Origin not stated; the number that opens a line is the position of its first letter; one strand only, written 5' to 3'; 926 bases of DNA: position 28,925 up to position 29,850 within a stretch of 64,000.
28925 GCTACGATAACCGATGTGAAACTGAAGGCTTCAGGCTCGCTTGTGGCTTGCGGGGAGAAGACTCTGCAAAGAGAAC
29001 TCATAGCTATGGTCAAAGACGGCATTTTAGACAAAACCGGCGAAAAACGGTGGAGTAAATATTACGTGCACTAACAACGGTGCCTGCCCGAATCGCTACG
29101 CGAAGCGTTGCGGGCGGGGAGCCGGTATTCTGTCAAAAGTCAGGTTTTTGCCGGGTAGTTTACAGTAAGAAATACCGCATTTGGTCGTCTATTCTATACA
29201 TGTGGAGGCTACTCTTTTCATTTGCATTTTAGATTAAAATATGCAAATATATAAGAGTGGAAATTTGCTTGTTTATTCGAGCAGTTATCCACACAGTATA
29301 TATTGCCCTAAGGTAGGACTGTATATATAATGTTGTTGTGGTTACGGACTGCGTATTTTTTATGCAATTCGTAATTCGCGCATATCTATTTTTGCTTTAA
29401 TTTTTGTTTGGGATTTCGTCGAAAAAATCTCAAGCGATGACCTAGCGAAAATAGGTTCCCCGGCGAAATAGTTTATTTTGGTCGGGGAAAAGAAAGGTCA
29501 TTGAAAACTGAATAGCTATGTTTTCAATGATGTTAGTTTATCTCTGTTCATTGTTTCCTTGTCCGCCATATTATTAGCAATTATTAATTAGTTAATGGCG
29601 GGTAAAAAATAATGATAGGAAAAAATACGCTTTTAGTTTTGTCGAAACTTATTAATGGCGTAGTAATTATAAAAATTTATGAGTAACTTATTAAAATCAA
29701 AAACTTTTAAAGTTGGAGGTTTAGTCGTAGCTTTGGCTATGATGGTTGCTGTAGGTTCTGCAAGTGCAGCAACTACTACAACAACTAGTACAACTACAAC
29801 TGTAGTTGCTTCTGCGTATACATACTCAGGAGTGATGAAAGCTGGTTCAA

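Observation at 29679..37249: Paralogous family of three secreted proteins sharing a novel Cys-bracketed 17-aa repeat plus a peptidoglycan-binding domain, in shuffled domain order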

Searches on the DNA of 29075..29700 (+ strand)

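Call 74: search_rna_families(source=window, start=29075, end=29700, threshold=evalue, max_evalue=1)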
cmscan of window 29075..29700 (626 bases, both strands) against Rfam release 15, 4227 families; matches with E-value up to 1: 2.
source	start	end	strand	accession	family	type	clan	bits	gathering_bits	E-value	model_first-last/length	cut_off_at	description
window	29197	29273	+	RF04052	mir-466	Gene; miRNA;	-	19.1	85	0.72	1-80/80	no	mir-466 microRNA precursor family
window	29199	29305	-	RF02709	TeloSII_ncR43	Gene; sRNA;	-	16.4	298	0.14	1-277/277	no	TeloSII non coding RNA 43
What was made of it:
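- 29496..29681 (+): Conserved structured 5' leader RNA of P1-family genes: four helices, including an invariant hairpin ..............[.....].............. at 29626-29662. No Rfam match (call 74).
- On Rfam families (for the P1 5' leader): Only two noise hits, at E=0.14 and 0.72, far below their gathering scores (call 74).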

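Call 83: build_rna_model(alignment_id=A8, structure=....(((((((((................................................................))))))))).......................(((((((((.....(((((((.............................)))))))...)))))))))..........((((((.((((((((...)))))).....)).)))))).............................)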
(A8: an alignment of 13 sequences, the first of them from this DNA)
Model R1 built from alignment A8 (13 sequences, 255 columns); structure: as given.
model positions 183; base pairs 39; branch points 2; effective number of sequences 1.58; information 0.59 bits per position. Calibrated on 0.2 Mb of random sequence (short: E-values are rough).
structure used (alignment columns):
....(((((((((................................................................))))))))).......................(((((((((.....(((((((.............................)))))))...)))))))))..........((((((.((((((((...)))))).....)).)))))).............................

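Call 85: search_with_rna_model(model_id=R1, sources=[window, L001, L002, L003, L004, L005, L006, L007, L008, L009, L010, L011, L012, L013, L014, L015, L016, L017, L018, L019, L020, L021, L022, L023, L024, L025, L026, L027, L028, L029, L030, L031, L032, L033, L034, L035, L036, L037, L038, L039, L040, L041, L042, L043, L044, L045, L046, L047, L048, L049, L050, L051, L052, L053, L054, L055, L056, L057, L058, L059, L060, L061, L062, L063, L064, L065, L066, L067, L068, L069, L070, L071, L072, L073, L074, L075, L076, L077, L078, L079, L080, L081, L082, L083, L084, L085, L086, L087, L088, L089, L090, L091, L092, L093, L094, L095, L096, L097, L098, L099], max_evalue=0.01, make_alignment=true)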
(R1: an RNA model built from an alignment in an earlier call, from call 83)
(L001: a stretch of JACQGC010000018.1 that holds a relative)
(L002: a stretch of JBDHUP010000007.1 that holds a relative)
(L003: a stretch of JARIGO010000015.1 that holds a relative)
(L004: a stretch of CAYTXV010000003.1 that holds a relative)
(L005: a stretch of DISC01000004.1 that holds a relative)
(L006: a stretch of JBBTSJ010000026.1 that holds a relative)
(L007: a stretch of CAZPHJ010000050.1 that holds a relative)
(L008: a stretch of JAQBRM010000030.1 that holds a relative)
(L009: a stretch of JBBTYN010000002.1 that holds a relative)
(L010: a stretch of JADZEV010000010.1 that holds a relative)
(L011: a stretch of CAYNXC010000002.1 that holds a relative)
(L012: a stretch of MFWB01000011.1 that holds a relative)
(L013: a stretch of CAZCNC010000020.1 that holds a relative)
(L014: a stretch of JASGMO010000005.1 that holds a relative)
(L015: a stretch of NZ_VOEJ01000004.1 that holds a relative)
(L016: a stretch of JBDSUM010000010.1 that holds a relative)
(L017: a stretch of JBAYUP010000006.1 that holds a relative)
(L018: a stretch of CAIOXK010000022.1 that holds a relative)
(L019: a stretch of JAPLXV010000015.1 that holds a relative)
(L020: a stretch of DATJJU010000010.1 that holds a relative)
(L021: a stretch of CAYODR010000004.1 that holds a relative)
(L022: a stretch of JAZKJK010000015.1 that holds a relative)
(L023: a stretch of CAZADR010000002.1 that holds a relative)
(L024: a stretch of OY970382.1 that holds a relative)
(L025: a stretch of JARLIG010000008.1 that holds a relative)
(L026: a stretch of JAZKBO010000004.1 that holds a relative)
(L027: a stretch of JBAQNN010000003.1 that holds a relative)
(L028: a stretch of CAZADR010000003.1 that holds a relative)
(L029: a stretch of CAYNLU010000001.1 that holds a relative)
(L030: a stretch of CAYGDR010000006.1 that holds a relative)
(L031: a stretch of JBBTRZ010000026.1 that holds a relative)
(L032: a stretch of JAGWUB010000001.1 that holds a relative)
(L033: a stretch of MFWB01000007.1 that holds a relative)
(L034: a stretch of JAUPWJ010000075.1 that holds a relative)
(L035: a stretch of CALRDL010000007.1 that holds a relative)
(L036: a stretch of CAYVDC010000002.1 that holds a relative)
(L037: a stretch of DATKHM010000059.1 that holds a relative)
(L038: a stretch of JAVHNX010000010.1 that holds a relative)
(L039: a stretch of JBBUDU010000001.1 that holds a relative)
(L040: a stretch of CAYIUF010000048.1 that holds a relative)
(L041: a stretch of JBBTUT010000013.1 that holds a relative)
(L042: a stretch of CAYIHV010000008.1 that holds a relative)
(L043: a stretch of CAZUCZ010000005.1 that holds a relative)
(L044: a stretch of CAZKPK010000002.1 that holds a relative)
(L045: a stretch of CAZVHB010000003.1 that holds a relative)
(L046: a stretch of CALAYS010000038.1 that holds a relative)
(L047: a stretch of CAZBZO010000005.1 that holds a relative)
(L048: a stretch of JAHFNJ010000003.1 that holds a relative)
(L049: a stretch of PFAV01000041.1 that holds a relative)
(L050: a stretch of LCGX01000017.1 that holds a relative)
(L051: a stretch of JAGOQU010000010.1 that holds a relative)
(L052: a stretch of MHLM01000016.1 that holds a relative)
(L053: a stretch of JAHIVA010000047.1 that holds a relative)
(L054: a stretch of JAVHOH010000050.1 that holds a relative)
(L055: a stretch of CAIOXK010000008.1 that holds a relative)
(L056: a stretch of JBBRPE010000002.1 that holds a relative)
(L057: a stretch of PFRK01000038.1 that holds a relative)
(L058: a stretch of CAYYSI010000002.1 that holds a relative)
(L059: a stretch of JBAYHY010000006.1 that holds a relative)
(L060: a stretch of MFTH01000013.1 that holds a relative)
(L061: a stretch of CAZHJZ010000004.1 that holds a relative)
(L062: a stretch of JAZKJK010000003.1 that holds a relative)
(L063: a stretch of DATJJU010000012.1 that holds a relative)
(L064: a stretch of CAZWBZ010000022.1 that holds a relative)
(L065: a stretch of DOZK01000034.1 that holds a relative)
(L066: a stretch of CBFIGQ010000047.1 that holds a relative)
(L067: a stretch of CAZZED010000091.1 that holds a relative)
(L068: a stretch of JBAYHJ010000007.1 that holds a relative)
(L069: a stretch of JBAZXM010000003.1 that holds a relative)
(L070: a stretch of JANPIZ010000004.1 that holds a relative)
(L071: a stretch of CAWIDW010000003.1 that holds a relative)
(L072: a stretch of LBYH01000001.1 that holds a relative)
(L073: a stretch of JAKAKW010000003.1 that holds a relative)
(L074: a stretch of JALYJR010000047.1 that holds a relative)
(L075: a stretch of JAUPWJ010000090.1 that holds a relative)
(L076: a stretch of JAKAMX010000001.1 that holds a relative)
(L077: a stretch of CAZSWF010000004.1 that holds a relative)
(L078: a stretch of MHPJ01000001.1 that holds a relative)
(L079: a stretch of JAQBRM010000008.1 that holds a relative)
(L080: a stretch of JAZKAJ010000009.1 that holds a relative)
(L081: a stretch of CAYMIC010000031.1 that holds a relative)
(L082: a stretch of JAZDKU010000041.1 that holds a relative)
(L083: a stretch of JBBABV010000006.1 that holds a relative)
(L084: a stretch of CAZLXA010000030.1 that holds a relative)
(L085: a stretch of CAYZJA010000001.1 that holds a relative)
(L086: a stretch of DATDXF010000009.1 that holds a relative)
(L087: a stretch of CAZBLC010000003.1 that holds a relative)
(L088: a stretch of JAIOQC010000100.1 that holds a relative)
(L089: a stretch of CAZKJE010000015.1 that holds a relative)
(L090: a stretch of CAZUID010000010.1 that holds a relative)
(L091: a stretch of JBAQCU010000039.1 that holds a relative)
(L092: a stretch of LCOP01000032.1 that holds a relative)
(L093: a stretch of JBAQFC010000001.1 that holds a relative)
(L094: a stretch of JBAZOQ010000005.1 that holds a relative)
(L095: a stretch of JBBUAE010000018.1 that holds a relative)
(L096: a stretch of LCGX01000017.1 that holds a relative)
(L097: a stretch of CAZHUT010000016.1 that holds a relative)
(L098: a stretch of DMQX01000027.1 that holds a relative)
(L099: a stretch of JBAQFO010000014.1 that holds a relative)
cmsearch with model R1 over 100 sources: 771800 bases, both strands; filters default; matches with E-value up to 0.01: 18.
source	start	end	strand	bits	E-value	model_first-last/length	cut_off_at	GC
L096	2410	2587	-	182.7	3.7e-34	1-183/183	no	0.28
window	29496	29681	+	175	1.4e-32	1-183/183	no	0.28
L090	6032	6211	-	170.7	1e-31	1-183/183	no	0.27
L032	486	673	-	166.1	9.2e-31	1-183/183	no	0.26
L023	1278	1491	+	162.7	4.6e-30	1-183/183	no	0.29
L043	877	1068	+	154.4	2.3e-28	1-183/183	no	0.24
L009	4348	4576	-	151.6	8.5e-28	1-183/183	no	0.29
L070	5884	6074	-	151.6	9e-28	1-183/183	no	0.22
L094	4807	4979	+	150.7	1.3e-27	1-183/183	no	0.24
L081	481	699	-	131.3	1.3e-23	1-183/183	no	0.31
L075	4984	5206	-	104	5e-18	1-183/183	no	0.26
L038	2724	2892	-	102.4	1.1e-17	1-183/183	no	0.34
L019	5368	5511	-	88.3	8.4e-15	1-183/183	no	0.22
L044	4595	4903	+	86.1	2.3e-14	1-183/183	no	0.34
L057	591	782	-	62.2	1.9e-09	1-183/183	no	0.23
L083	4200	4394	-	39.7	7.5e-05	1-183/183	no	0.34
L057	554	588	-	30.8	0.005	128-162/183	no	0.37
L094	4744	4843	-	30.6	0.0054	1-183/183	no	0.26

Alignment A9: 18 matches aligned to the model, 416 columns, each read 5' to 3' on its own strand. Consensus structure (alignment columns), stored with it:
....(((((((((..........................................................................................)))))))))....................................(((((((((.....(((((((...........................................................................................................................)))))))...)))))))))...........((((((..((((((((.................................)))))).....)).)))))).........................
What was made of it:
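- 29496..29681 (+): Covariance model R1 scores 175 bits here (call 85).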

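Call 86: search_with_rna_model(model_id=R1, sources=[L100, L101, L102, L103, L104, L105, L106, L107, L108, L109, L110, L111, L112, L113, L114, L115, L116, L117, L118, L119, L120, L121, L122], max_evalue=0.01)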
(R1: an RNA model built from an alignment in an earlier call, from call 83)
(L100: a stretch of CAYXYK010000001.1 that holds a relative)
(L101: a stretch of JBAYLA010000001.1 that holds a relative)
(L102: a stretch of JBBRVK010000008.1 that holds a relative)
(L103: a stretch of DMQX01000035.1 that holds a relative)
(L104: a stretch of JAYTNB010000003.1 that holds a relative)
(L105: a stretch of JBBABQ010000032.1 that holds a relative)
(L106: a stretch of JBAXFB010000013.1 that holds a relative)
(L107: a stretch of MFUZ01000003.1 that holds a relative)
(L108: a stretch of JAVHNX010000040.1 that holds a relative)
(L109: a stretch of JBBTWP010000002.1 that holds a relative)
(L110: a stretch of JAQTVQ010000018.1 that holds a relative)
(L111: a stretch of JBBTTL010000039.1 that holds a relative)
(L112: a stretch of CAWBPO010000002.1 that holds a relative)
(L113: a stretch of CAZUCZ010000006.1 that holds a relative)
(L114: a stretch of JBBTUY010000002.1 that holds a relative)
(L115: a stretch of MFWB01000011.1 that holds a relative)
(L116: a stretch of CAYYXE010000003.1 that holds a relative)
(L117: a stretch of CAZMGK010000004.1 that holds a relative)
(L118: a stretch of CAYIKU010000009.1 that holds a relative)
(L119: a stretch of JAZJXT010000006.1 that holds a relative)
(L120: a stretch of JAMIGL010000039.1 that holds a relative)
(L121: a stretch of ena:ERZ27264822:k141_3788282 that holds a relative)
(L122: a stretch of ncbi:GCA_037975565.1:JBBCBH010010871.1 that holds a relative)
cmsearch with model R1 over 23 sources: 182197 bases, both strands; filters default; matches with E-value up to 0.01: 5.
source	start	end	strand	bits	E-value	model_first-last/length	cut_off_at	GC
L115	1804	1982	-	184.7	3.5e-35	1-183/183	no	0.28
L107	1997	2177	+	164.2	5.3e-31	1-183/183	no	0.26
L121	8818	9003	+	158.9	6.7e-30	1-183/183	no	0.25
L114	21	188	+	112.3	2.4e-20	1-183/183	no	0.32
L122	8744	8946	+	99.9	8e-18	1-183/183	no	0.36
